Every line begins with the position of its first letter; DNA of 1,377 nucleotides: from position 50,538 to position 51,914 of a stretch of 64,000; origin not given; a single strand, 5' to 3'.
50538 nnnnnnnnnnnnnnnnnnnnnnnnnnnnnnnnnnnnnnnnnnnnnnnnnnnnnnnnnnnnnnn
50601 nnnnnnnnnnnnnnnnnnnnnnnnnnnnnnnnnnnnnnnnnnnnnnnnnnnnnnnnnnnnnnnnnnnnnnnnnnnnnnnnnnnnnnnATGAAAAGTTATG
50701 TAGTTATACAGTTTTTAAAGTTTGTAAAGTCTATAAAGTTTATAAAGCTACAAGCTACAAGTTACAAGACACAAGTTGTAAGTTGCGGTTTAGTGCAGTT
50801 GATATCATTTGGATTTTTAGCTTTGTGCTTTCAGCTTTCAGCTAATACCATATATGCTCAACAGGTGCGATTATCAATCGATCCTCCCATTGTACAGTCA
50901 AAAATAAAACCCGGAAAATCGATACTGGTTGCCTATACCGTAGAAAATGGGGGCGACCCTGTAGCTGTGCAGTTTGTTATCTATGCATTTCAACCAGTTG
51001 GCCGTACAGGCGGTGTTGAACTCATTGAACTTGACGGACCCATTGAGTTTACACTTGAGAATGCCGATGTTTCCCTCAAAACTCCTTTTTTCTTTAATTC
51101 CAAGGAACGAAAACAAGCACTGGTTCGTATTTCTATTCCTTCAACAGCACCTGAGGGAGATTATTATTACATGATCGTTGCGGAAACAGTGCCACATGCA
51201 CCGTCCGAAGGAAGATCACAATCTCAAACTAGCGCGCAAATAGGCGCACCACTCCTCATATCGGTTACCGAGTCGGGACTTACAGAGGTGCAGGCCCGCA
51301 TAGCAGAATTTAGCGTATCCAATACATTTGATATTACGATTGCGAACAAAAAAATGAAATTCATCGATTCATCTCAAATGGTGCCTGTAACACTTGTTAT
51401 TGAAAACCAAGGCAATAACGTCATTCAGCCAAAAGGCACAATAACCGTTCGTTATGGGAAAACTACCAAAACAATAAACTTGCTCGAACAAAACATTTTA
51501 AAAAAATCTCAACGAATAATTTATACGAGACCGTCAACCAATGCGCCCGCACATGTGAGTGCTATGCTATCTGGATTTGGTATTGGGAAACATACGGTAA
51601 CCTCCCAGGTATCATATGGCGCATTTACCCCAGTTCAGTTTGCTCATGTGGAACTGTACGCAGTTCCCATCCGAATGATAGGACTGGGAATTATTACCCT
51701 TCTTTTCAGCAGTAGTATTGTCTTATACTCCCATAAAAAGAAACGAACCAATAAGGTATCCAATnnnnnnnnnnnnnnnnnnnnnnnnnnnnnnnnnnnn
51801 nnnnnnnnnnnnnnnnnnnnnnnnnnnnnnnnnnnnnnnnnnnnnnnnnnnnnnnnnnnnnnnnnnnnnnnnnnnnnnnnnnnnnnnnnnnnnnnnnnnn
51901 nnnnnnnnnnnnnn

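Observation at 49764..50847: Duplicated composite micro-array leader in front of two adjacent surface-protein genes, partly encoding their signal peptides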

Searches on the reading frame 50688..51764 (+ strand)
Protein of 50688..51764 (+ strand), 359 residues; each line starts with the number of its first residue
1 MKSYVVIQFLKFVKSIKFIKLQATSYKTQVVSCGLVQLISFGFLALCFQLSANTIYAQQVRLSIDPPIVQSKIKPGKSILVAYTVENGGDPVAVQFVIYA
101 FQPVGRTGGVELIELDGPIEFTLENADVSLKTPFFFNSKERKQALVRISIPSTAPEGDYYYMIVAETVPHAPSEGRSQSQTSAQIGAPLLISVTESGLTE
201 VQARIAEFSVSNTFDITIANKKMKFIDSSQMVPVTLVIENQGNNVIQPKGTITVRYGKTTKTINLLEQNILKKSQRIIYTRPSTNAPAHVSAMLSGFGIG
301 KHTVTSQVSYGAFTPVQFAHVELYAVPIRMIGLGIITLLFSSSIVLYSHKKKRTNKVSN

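Call 11: search_protein_families(library=pfam, proteins=[window:50688-51764:+], max_evalue=0.1)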
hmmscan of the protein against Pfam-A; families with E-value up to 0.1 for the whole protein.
window:50688-51764:+ (359 aa): 0 families

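Call 12: search_protein_families(library=ncbifam, proteins=[window:50688-51764:+], max_evalue=0.1)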
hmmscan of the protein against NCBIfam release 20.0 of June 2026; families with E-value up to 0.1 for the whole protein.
window:50688-51764:+ (359 aa): 1 family
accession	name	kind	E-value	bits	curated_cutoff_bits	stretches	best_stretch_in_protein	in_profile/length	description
NF003465.0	PRK05089.1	equivalog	0.099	12.2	162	0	57-103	74-120/189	cytochrome c oxidase assembly protein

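Call 19: find_homologous_proteins(query=window:50688-51764:+)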
Query window:50688-51764:+ (359 aa): 39 proteins with E <= 0.001 among 2585 candidates.
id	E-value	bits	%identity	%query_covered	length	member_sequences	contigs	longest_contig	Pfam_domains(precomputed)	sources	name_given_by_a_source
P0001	7.2e-227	770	100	100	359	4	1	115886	-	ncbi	-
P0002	6.3e-144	497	70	89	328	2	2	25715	-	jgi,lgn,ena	-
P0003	1.6e-132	460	66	88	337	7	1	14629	-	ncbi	-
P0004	6.6e-120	418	59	87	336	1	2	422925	-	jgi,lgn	jgi:hypothetical protein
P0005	2.3e-117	410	57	87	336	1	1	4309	-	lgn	-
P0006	2.6e-86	308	49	87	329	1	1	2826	-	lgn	-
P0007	3.9e-86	307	49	89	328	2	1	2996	-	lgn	-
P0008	4.7e-86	307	47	94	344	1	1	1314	-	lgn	-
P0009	1.0e-85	306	46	88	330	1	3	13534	-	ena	-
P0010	1.2e-85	306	48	89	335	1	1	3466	-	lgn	-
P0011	1.3e-85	306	49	88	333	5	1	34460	-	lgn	-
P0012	1.4e-85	306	50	87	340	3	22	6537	-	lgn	-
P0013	1.3e-84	302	48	89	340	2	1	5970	-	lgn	-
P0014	4.9e-84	301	48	87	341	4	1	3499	-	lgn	-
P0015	6.1e-84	300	48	87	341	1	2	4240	-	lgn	-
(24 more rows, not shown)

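Call 20: find_encoding_contigs(protein=P0001, flank=10000, max_places=10)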
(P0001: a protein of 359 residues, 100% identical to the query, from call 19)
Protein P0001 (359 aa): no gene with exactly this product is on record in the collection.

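Call 21: find_encoding_contigs(protein=P0002, flank=6000, max_places=6)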
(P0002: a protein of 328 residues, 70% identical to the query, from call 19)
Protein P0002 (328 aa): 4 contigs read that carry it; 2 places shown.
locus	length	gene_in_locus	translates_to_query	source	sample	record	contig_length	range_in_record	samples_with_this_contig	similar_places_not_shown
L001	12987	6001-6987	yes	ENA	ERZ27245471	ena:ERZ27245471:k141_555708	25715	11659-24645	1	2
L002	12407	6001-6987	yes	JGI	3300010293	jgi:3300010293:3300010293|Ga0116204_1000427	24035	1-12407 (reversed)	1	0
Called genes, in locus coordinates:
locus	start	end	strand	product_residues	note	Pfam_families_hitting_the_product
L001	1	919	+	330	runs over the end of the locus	PF00248:Aldo_ket_red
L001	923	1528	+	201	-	PF00702:Hydrolase, PF13419:HAD_2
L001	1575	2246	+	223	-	PF13189:Cytidylate_kin2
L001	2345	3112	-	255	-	PF00687:Ribosomal_L1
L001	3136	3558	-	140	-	PF03946:Ribosomal_L11_N, PF00298:Ribosomal_L11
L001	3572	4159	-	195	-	PF02357:NusG, PF00467:KOW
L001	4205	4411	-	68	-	PF00584:SecE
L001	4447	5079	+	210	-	-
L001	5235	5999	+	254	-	-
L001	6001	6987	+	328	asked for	-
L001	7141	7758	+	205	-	PF10531:SLBB (weak), PF06514:PsbU (weak), PF12836:HHH_3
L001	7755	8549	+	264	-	PF03772:Competence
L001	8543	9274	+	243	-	PF00753:Lactamase_B (weak)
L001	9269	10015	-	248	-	PF20803:PaaX_M, PF08223:PaaX_C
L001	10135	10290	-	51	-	-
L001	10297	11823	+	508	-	-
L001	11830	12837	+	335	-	-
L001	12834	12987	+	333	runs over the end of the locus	-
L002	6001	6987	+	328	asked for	-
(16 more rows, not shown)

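Call 22: find_encoding_contigs(protein=P0003, flank=6000, max_places=6)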
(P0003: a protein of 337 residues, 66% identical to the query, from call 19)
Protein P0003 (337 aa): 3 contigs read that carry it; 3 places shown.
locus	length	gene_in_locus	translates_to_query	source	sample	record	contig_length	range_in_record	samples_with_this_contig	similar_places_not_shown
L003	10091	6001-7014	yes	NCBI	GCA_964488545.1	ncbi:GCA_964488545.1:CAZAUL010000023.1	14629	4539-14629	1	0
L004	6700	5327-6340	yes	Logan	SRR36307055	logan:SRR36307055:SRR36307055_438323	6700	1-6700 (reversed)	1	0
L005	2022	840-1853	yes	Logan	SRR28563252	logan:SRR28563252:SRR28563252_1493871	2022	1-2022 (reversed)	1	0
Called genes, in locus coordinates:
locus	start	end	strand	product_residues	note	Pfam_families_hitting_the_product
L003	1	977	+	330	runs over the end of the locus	PF00248:Aldo_ket_red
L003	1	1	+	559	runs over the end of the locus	PF00702:Hydrolase, PF13419:HAD_2, PF03881:Fructosamin_kin, PF01636:APH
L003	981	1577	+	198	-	PF00702:Hydrolase, PF13419:HAD_2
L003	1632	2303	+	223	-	PF13189:Cytidylate_kin2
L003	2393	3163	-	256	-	PF00687:Ribosomal_L1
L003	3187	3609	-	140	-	PF03946:Ribosomal_L11_N, PF00298:Ribosomal_L11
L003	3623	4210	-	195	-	PF02357:NusG, PF00467:KOW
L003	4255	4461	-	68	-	PF00584:SecE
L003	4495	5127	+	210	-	-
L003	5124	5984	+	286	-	-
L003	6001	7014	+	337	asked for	-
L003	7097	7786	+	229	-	PF10531:SLBB, PF22461:SLBB_2 (weak), PF12836:HHH_3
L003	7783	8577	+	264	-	PF03772:Competence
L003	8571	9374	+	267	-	-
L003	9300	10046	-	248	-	PF20803:PaaX_M, PF08223:PaaX_C (weak)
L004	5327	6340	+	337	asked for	-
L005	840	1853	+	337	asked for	-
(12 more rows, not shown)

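Call 23: find_encoding_contigs(protein=P0004, flank=6000, max_places=6)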
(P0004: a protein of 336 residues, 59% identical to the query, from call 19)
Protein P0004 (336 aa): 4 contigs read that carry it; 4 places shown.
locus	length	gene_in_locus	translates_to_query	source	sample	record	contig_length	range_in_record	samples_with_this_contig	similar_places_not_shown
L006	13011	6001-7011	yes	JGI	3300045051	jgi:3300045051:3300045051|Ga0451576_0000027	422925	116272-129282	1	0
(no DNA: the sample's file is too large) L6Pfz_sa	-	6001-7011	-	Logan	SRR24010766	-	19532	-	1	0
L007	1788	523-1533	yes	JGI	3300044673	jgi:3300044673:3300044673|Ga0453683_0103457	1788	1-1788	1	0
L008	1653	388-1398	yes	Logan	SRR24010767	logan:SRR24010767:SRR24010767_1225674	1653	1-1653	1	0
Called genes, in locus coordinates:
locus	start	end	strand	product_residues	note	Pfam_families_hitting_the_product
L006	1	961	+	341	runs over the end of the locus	PF00248:Aldo_ket_red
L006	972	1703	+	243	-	-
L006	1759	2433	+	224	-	PF13189:Cytidylate_kin2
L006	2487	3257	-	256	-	PF00687:Ribosomal_L1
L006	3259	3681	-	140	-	PF03946:Ribosomal_L11_N, PF00298:Ribosomal_L11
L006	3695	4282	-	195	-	PF02357:NusG, PF00467:KOW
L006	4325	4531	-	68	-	PF00584:SecE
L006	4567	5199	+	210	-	-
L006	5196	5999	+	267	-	-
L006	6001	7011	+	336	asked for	-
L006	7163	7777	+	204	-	PF10531:SLBB, PF06514:PsbU (weak), PF12836:HHH_3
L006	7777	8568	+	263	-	PF03772:Competence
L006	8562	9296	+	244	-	PF00753:Lactamase_B (weak)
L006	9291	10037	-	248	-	PF20803:PaaX_M, PF08223:PaaX_C (weak)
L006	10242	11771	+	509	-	-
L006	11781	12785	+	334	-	-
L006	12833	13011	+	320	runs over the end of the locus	-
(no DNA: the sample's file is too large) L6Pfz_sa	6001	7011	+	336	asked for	-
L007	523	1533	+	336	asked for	-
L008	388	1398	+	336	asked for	-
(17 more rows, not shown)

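Call 41: list_cluster_members(proteins=[P0001])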
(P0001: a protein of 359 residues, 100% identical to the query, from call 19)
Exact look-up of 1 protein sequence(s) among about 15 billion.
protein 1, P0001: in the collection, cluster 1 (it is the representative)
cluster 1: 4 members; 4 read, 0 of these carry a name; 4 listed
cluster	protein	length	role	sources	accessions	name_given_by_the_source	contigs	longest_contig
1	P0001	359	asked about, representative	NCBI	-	-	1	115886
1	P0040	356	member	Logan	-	-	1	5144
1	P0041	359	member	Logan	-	-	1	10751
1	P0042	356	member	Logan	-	-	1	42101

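Call 43: find_encoding_contigs(protein=P0042, flank=10000, max_places=6)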
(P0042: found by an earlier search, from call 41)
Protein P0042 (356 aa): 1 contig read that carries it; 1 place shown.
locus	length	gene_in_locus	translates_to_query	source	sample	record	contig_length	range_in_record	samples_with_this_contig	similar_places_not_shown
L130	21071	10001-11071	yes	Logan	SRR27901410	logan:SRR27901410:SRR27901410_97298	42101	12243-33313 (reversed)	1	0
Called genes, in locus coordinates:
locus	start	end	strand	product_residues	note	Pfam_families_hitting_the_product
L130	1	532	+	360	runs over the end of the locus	-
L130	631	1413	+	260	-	PF01978:TrmB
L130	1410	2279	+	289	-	PF00892:EamA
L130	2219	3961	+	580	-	PF00702:Hydrolase, PF13419:HAD_2, PF13242:Hydrolase_like (weak), PF03881:Fructosamin_kin, PF01636:APH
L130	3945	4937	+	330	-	PF00248:Aldo_ket_red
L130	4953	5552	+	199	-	PF00702:Hydrolase (faint), PF13419:HAD_2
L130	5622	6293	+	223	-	PF13189:Cytidylate_kin2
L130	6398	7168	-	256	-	PF00687:Ribosomal_L1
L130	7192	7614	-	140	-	PF03946:Ribosomal_L11_N, PF00298:Ribosomal_L11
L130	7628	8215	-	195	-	PF02357:NusG, PF00467:KOW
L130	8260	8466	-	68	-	PF00584:SecE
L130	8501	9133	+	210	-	-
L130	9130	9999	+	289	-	-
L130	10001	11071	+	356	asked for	-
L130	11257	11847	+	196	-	PF10531:SLBB, PF22461:SLBB_2 (faint), PF12836:HHH_3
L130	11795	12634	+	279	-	PF03772:Competence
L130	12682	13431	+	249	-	-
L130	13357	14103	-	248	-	PF20803:PaaX_M, PF08223:PaaX_C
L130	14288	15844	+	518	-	-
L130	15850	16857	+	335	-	-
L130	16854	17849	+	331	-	-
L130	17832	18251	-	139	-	PF02369:Big_1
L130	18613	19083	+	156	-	PF02899:Phage_int_SAM_1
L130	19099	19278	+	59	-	-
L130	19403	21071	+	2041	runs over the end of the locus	-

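Call 44: find_encoding_contigs(protein=P0041, flank=10000, max_places=6)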
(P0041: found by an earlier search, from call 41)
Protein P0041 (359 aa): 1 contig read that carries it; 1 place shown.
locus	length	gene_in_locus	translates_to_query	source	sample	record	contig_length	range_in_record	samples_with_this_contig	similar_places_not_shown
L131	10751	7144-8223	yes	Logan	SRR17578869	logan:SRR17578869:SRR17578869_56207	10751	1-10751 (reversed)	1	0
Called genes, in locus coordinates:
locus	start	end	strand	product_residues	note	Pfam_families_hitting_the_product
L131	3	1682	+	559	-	?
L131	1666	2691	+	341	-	PF00248:Aldo_ket_red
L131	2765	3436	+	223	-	PF13189:Cytidylate_kin2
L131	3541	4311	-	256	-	PF00687:Ribosomal_L1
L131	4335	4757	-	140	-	PF03946:Ribosomal_L11_N, PF00298:Ribosomal_L11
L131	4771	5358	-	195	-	PF02357:NusG, PF00467:KOW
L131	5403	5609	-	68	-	PF00584:SecE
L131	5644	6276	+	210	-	-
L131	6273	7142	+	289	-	-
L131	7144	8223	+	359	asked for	-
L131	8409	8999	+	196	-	PF10531:SLBB, PF22461:SLBB_2 (faint), PF12836:HHH_3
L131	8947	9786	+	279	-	PF03772:Competence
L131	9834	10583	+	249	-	-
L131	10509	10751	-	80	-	?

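Call 45: find_encoding_contigs(protein=P0040, flank=6000, max_places=6)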
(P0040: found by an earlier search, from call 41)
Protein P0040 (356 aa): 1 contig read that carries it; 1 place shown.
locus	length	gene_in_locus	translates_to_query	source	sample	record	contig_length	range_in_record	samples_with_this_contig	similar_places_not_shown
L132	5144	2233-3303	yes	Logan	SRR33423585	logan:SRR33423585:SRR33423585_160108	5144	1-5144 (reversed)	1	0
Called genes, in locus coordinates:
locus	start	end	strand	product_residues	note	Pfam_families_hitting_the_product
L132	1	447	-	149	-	?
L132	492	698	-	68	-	PF00584:SecE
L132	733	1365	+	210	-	-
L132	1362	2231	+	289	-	-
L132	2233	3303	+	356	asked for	-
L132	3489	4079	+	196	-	PF10531:SLBB, PF22461:SLBB_2 (faint), PF12836:HHH_3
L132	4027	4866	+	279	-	PF03772:Competence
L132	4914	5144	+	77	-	?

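Call 79: search_protein_families(library=ncbifam, proteins=[L130:9130-9996:+, L001:5202-5996:+, L003:5124-5981:+, L006:5196-5996:+, P0004], max_evalue=0.01)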
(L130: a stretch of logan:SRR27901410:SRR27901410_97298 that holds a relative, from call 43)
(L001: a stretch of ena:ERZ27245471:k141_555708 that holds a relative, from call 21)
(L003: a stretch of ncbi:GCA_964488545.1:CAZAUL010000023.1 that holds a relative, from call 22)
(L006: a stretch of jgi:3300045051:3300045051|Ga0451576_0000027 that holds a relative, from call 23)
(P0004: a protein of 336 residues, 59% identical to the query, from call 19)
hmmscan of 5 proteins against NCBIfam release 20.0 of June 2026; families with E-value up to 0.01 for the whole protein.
L130:9130-9996:+ (289 aa): 3 families
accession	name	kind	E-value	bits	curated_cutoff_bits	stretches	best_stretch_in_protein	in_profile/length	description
NF058579.1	CPR_pilus_PamT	equivalog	5.3e-12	45.7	240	1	25-155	5-132/241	CPR-type pilus protein PamT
NF058581.1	CPR_Pam_pilin_C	domain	9.3e-05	22.5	55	1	116-289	5-148/148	Pam pilus system pilin subunit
NF033147.1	GXX_rpt_CTERM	domain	0.0067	16.3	50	0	164-208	42-85/132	Gly-Xaa-Xaa repeat protein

L001:5202-5996:+ (265 aa): 2 families
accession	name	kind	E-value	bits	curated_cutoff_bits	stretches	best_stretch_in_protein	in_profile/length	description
NF058579.1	CPR_pilus_PamT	equivalog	6.2e-10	38.9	240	1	4-131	8-132/241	CPR-type pilus protein PamT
NF058581.1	CPR_Pam_pilin_C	domain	0.0023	18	55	0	236-265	119-148/148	Pam pilus system pilin subunit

L003:5124-5981:+ (286 aa): 3 families
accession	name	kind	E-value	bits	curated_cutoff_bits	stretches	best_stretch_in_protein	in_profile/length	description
NF058579.1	CPR_pilus_PamT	equivalog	4e-11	42.8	240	1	26-152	9-132/241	CPR-type pilus protein PamT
NF058581.1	CPR_Pam_pilin_C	domain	0.00017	21.7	55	1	250-286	112-148/148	Pam pilus system pilin subunit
NF033147.1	GXX_rpt_CTERM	domain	0.0046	16.8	50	0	162-206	43-86/132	Gly-Xaa-Xaa repeat protein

L006:5196-5996:+ (267 aa): 1 family
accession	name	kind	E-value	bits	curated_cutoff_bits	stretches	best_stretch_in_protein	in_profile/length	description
NF058579.1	CPR_pilus_PamT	equivalog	2.9e-11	43.2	240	1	10-132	12-131/241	CPR-type pilus protein PamT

P0004 (336 aa): 0 families

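Call 80: search_solved_structures(query=L130:9130-9996:+, max_evalue=1)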
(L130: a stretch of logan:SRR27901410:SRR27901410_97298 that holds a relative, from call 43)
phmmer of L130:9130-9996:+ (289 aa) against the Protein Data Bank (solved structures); distinct sequences matched with E-value up to 1: 1.
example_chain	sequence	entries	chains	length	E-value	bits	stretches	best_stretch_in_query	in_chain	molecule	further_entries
6osh_H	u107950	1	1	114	0.79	12.4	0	131-192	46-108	Antibody heavy chain variable region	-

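Call 81: search_solved_structures(query=window:50688-51764:+, max_evalue=1)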
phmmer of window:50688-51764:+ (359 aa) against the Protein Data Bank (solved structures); distinct sequences matched with E-value up to 1: 0.

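Call 93: predict_structure(alignment_id=A12)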
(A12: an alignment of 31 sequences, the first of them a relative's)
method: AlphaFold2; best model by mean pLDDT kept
length: 328 residues; sequences in the alignment: 31
mean_pLDDT: 87.8   pTM: 0.72
mean pLDDT of the five models: 87.8, 87.3, 86.8, 81.0, 79.8
residues with pLDDT >= 90: 188; 70-90: 114; 50-70: 26; < 50: 0
segments of 3 or more residues with pLDDT < 50: none
pLDDT, mean of each block of 10 residues (from residue 1): 84 86 66 86 92 90 93 86 91 88 90 94 92 85 64 88 83 94 90 92 94 91 93 92 91 78 91 94 90 93 95 91 66
secondary structure, 60 per line:
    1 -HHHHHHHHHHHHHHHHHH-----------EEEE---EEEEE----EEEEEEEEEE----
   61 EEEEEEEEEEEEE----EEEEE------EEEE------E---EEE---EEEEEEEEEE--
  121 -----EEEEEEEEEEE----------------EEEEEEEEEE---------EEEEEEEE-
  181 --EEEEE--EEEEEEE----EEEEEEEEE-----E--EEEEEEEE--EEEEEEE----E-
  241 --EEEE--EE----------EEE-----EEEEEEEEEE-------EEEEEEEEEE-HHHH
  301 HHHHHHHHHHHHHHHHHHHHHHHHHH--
elements in order: H2-19 E31-34 E38-42 E47-56 E61-73 E78-82 E89-92 E103-105 E109-118 E126-136 E153-162 E172-179 E183-187 E190-196 E201-209 E218-225 E228-234 E243-246 E261-263 E269-278 E286-295 H297-326
